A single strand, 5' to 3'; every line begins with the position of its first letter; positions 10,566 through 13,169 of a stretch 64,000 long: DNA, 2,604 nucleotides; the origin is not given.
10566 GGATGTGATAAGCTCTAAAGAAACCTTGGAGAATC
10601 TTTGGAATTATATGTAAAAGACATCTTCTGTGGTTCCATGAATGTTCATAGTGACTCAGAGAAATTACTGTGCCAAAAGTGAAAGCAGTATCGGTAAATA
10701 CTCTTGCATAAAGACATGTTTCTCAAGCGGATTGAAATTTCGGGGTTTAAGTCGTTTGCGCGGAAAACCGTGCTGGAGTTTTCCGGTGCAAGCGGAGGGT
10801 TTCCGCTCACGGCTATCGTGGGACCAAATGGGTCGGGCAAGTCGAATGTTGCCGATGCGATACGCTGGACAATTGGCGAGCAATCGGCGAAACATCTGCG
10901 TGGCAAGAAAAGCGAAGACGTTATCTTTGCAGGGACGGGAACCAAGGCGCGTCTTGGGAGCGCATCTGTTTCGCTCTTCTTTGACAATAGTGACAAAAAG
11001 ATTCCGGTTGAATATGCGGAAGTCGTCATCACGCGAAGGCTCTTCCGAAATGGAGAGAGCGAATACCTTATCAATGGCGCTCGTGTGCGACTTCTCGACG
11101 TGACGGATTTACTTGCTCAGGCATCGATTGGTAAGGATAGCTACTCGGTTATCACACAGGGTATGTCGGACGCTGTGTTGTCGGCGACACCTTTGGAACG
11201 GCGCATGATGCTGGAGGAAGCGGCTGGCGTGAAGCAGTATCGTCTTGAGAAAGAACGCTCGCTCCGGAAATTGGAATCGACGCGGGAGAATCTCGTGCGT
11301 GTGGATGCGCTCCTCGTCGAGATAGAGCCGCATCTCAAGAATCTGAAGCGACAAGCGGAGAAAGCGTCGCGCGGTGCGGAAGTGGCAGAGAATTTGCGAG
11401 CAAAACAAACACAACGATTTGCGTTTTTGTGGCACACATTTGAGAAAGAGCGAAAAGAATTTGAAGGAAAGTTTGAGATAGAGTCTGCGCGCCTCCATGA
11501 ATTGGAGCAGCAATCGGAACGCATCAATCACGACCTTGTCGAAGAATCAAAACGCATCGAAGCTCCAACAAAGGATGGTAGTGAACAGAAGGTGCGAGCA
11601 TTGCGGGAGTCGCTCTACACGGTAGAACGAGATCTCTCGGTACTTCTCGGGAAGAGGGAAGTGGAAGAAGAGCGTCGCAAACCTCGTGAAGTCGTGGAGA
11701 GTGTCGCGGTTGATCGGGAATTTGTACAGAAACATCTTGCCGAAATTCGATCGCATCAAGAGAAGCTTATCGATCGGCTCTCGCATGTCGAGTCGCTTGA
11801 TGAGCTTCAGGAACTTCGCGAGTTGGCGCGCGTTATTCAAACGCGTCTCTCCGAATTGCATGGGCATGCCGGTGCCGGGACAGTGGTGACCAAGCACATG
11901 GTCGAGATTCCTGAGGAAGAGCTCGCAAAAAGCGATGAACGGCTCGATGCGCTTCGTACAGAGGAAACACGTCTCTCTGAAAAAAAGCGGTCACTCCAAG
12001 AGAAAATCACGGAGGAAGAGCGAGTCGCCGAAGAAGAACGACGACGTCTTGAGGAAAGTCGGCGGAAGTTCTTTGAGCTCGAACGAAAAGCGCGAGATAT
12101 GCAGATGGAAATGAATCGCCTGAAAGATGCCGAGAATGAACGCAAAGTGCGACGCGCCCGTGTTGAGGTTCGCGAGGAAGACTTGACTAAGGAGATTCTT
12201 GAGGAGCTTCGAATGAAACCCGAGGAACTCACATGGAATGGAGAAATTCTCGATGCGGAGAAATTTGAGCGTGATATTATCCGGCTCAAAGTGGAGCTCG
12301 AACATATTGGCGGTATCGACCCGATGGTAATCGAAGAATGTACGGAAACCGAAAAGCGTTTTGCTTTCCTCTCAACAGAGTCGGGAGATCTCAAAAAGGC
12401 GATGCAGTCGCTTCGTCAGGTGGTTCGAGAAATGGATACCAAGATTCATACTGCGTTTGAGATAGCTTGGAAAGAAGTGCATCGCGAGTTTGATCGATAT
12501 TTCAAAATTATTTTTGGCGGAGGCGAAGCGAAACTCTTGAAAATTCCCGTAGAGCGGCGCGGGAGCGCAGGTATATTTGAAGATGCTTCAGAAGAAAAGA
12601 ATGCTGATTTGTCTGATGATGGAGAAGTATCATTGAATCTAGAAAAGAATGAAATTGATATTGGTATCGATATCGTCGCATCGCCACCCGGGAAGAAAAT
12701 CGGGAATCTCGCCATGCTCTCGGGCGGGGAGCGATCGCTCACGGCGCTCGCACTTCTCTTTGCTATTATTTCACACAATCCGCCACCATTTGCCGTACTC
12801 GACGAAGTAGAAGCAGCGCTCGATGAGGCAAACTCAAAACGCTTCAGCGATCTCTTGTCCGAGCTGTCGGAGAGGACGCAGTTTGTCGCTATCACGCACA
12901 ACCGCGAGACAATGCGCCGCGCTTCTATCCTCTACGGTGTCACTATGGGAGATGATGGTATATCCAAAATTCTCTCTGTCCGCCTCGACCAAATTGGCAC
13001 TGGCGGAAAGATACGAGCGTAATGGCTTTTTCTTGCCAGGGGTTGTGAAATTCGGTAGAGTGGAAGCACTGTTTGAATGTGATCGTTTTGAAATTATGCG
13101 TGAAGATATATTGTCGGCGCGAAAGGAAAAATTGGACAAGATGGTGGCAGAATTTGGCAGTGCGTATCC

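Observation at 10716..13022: SMC homolog of only ~770 aa with no recognisable hinge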

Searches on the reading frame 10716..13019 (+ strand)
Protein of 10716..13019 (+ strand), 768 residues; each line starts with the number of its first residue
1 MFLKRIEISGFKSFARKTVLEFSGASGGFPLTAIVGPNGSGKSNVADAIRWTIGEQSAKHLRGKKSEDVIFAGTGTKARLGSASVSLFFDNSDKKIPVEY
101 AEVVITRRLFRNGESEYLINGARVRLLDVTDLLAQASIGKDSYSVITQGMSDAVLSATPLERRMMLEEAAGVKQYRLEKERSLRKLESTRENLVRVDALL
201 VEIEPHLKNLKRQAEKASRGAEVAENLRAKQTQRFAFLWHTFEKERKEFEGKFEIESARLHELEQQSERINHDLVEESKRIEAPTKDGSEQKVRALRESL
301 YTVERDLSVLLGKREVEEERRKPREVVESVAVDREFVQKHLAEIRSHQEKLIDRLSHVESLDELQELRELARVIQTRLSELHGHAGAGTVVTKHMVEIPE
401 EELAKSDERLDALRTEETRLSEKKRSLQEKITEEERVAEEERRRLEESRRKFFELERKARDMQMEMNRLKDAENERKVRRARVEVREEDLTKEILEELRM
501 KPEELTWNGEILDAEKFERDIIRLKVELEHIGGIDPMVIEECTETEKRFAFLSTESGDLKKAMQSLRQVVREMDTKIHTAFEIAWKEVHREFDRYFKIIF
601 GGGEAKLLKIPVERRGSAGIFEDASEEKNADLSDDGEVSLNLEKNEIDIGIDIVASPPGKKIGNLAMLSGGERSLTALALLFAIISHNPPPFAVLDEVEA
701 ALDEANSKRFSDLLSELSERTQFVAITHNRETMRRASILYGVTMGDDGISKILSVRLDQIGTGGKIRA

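Call 3: search_protein_families(library=pfam, proteins=[window:10716-13019:+], max_evalue=1)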
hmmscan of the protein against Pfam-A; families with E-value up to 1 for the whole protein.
window:10716-13019:+ (768 aa): 8 families
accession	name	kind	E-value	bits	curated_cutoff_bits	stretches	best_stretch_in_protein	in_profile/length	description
PF02463.25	SMC_N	-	7.5e-69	232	40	1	2-750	1-219/220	RecF/RecN/SMC N terminal domain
PF13476.12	AAA_23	-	8.5e-17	62.9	27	1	5-266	1-199/201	AAA domain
PF13304.12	AAA_21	-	5.7e-12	46.8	27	2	31-72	1-32/304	AAA domain, putative AbiEii toxin, Type IV TA system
PF13175.12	AAA_15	-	1.1e-11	45.4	32.1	1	1-358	1-232/374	AAA ATPase domain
PF13555.12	AAA_29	-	0.00085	19.5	27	1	3-50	1-43/61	P-loop containing region of AAA domain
PF00005.33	ABC_tran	-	0.0029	18.6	25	1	31-55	13-37/137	ABC transporter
PF13191.12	AAA_16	-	0.023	15.7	32.6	0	25-64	20-59/167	AAA ATPase domain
PF13514.12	AAA_27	-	0.099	12.6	22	1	1-50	1-47/206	AAA domain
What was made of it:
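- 10716..13022 (+): smc coding sequence, 768 aa plus stop; hinge-less miniature Smc. SMC_N 7.5e-69 (call 3).
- Checked: Family assignment: Pfam SMC_N 7.5e-69 spans aa 2-750 (call 3).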

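Call 4: search_protein_families(library=ncbifam, proteins=[window:10716-13019:+], max_evalue=0.01)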
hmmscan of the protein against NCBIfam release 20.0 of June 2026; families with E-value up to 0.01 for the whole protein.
window:10716-13019:+ (768 aa): 42 families (the best 25 are shown)
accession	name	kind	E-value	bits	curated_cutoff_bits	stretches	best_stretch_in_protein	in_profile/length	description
TIGR02168.1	SMC_prok_B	equivalog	1.4e-193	645.7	567.35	3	2-372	1-368/1181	chromosome segregation protein SMC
TIGR02169.1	SMC_prok_A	equivalog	4.4e-102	342.6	729.4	3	2-433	1-425/1165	chromosome segregation protein SMC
NF045487.1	ASRP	equivalog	1.6e-12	46.9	300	2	244-727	149-589/593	archaea-specific SMC-related protein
NF045780.1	TrlF_fam_ATP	equivalog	2.2e-09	36.7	350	1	31-297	311-570/944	TrlF family AAA-like ATPase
TIGR00634.1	recN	equivalog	3e-09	36.4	407.85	2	31-135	24-127/563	DNA repair protein RecN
NF040873.1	AztA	equivalog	1.1e-08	34.9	220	1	664-736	116-185/191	zinc ABC transporter ATP-binding protein AztA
TIGR02857.1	CydD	equivalog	2.1e-07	30.3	435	1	666-736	457-523/529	thiol reductant ABC exporter subunit CydD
TIGR04520.1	ECF_ATPase_1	equivalog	2.7e-07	30.3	315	1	666-737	135-204/269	energy-coupling factor transporter ATPase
NF041034.1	Rad50_Sulf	equivalog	3.8e-07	28.4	1000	1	1-75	1-65/872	DNA double-strand break repair ATPase Rad50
TIGR04521.1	ECF_ATPase_2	equivalog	1.1e-06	27.9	330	1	667-734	144-209/279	energy-coupling factor transporter ATPase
NF010068.0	PRK13548.1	equivalog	1.2e-06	27.8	261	0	666-726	136-199/261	heme ABC transporter ATP-binding protein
TIGR02211.1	LolD_lipo_ex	equivalog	2.3e-06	27.3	307.75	1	667-739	141-211/221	lipoprotein-releasing ABC transporter ATP-binding protein LolD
NF010178.0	PRK13657.1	equivalog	4e-06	25.5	733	1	666-739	470-539/588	glucan ABC transporter ATP-binding protein/ permease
TIGR00972.1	3a0107s01c2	equivalog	6.9e-06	25.6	343.2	1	667-737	144-210/248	phosphate ABC transporter ATP-binding protein PstB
NF007601.2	PRK10247.1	equivalog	9.2e-06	25.3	292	1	665-736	129-198/204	iron efflux ABC transporter ATP-binding subunit FetA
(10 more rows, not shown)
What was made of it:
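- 10716..13022 (+): TIGR02168 645.7 bits against cutoff 567.35 (call 4).
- On Bacterial Smc (Smc-ScpAB): 645.7 bits against 567.35 (call 4).
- On RecN: 36.4 bits against 407.85 (call 4).
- On Archaea-specific SMC-related protein (ASRP) / Sph-like: 46.9 bits against 300 (call 4).
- Closest known: Archaeal SMC-related proteins. Different: The score is 46.9 bits against a cutoff of 300 (call 4).
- Checked: NCBIfam TIGR02168 (SMC_prok_B) scores 645.7 bits against a cutoff of 567.35 (call 4).
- TIGR02168 above the trusted cutoff (call 4). RecN TIGR00634 scores 36 bits against a cutoff of 408, and the Rad50 models score 21-28 bits against cutoffs of 700-1000 (call 4).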

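Call 5: find_homologous_proteins(query=window:10716-13019:+, max_evalue=1e-10)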
Query window:10716-13019:+ (768 aa): 7969 proteins with E <= 1e-10 among 8000 candidates; the best 120 are listed.
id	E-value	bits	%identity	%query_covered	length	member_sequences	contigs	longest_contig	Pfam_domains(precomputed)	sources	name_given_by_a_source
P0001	0.0e+0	1602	99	100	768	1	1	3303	PF13175.13,PF13476.13,PF02463.26,PF13304.13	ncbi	ncbi:MAG: AAA family ATPase, partial [Candidatus Moraniibacteriota bacterium]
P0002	0.0e+0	1443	89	100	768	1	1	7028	PF13175.13,PF13476.13,PF02463.26,PF13304.13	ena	-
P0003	0.0e+0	1403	87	100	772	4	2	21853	PF13175.13,PF13476.13,PF02463.26,PF13304.13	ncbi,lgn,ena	-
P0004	0.0e+0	1399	87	100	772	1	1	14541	PF13175.13,PF13476.13,PF02463.26,PF13304.13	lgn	-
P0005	0.0e+0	1398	87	100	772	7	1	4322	PF13175.13,PF13476.13,PF02463.26,PF13304.13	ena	-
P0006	0.0e+0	1389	85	100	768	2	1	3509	PF13175.13,PF13476.13,PF02463.26,PF13304.13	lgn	-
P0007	0.0e+0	1383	86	100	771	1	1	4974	PF13175.13,PF13476.13,PF02463.26,PF13304.13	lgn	-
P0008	0.0e+0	1374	85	100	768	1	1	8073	PF13175.13,PF13476.13,PF02463.26,PF13304.13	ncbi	-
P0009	0.0e+0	1371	84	100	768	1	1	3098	PF13175.13,PF13476.13,PF02463.26,PF13304.13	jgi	-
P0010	0.0e+0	1371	84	100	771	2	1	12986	PF13175.13,PF13476.13,PF02463.26,PF13304.13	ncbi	-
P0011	0.0e+0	1370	84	100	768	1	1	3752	PF13175.13,PF13476.13,PF02463.26,PF13304.13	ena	-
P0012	0.0e+0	1292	80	100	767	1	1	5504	PF13175.13,PF13476.13,PF02463.26,PF13304.13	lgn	-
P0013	0.0e+0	1210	76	100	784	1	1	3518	PF13175.13,PF13476.13,PF02463.26,PF13304.13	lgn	-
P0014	0.0e+0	1207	76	99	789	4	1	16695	PF13175.13,PF13476.13,PF02463.26,PF13304.13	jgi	-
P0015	0.0e+0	1171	73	100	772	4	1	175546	PF13175.13,PF13476.13,PF02463.26,PF13304.13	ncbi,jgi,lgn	-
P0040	2.8e-274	930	60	100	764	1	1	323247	PF13175.13,PF13476.13,PF02463.26,PF13304.13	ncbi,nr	ncbi:MAG: AAA family ATPase [Candidatus Moranbacteria bacterium]|nr:AAA family ATPase [Candidatus Mo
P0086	5.5e-254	863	56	100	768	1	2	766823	PF13175.13,PF13476.13,PF02463.26,PF13304.13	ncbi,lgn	ncbi:MAG: AAA family ATPase [Candidatus Moraniibacteriota bacterium]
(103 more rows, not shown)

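Call 6: search_solved_structures(query=window:10716-13019:+, max_evalue=0.001, show_alignments=2)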
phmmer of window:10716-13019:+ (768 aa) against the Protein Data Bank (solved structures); distinct sequences matched with E-value up to 0.001: 82 (the best 60 are shown).
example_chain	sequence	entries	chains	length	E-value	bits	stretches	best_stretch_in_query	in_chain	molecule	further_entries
5xg3_A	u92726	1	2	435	5.1e-109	368.7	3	1-217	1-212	Chromosome partition protein Smc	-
3zgx_A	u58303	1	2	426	5.9e-108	365.2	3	1-217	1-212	CHROMOSOME PARTITION PROTEIN SMC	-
5h68_A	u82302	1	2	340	7.2e-92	312.1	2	1-173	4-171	Chromosome partition protein Smc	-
5xei_A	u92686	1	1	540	3.4e-71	243.7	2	2-368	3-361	Chromosome partition protein Smc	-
5xns_A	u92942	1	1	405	8.2e-69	235.9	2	2-206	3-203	Chromosome partition protein Smc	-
4i99_A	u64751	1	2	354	2.3e-64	221.2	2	2-192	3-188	Chromosome partition protein Smc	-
1e69_A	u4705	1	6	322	6.9e-63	216.3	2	1-164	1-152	CHROMOSOME SEGREGATION SMC PROTEIN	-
5h66_A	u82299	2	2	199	6.5e-58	199.8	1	1-204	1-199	Chromosome partition protein Smc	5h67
8roj_A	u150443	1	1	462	2.2e-46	161.8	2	1-218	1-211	Structural maintenance of chromosomes protein 3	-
5h66_B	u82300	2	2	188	2.7e-46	161.4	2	647-759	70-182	Chromosome partition protein Smc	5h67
8roh_A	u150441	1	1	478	4.2e-46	160.8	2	1-217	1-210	Structural maintenance of chromosomes protein 3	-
8p0a_B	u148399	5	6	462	4.8e-46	160.6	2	1-218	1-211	Structural maintenance of chromosomes protein 3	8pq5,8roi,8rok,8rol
6qj0_A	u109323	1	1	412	5.9e-40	140.5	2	5-273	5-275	Structural maintenance of chromosomes protein,Structural maintenance of chromosomes protei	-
6qj1_A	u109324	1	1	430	2.5e-39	138.4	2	5-213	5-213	Structural maintenance of chromosomes protein,Structural maintenance of chromosomes protei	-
7w1m_B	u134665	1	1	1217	8.2e-39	136.7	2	1-493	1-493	Structural maintenance of chromosomes protein 3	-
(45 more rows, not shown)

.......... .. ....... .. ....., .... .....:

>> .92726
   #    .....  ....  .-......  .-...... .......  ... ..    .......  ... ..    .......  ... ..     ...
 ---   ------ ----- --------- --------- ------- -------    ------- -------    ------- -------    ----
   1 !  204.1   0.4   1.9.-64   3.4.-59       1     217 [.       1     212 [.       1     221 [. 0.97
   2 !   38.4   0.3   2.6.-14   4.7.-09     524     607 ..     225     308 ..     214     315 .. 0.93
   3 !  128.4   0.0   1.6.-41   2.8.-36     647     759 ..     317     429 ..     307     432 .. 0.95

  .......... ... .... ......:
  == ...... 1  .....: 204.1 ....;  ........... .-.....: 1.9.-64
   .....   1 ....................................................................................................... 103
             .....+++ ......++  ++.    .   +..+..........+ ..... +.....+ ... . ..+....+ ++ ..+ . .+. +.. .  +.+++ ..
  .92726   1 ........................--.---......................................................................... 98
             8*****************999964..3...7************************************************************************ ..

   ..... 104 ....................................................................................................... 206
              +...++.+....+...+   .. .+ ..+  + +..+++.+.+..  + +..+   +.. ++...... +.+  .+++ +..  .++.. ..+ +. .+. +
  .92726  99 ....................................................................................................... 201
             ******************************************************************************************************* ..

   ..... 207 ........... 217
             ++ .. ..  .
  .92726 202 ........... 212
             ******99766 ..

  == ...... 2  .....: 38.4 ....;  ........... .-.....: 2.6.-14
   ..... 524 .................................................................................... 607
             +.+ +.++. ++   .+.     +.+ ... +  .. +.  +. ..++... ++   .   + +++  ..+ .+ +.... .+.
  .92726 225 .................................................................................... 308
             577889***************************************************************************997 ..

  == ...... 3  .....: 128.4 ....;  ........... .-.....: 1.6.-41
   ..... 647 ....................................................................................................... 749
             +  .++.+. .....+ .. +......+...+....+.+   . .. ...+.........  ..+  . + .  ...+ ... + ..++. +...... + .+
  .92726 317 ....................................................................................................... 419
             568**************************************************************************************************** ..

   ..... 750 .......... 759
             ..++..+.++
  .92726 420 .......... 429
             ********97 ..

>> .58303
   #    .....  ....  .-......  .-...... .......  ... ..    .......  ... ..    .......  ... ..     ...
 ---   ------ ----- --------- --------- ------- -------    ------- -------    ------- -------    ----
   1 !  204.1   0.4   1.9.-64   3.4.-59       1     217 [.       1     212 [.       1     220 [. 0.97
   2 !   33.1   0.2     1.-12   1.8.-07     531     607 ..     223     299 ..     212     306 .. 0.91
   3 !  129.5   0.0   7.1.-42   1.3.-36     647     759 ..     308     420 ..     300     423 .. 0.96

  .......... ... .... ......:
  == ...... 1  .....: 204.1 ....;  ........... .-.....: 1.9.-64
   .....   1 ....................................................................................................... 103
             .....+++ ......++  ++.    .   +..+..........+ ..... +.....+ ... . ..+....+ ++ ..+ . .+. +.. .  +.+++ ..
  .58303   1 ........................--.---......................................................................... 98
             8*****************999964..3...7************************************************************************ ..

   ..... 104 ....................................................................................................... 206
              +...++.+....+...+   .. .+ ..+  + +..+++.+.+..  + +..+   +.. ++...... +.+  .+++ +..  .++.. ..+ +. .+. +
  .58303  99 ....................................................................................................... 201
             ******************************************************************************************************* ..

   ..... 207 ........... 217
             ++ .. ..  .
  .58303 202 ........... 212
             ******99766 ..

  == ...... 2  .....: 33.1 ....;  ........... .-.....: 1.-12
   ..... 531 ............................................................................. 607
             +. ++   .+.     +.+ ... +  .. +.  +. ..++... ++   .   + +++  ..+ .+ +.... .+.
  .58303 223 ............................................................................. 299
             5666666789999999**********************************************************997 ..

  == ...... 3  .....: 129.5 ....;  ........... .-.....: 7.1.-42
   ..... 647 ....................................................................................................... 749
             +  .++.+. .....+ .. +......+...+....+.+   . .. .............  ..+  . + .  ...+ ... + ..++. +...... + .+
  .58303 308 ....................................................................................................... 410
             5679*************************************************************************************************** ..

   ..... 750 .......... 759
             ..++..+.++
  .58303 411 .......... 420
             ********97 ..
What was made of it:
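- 10716..13022 (+): Best PDB sequence matches are B. subtilis and Geobacillus Smc heads, 5e-109 (call 6).
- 10716..11231 (+): N-terminal half of the ATPase head (aa 1-172), with Walker A at 10821-10844 and the Q-loop at 11148-11165. Alignment to 5xg3/3zgx (call 6).
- Checked: The N-terminus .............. aligns residue for residue with B. subtilis Smc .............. (call 6), so 10716 is the likely start.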
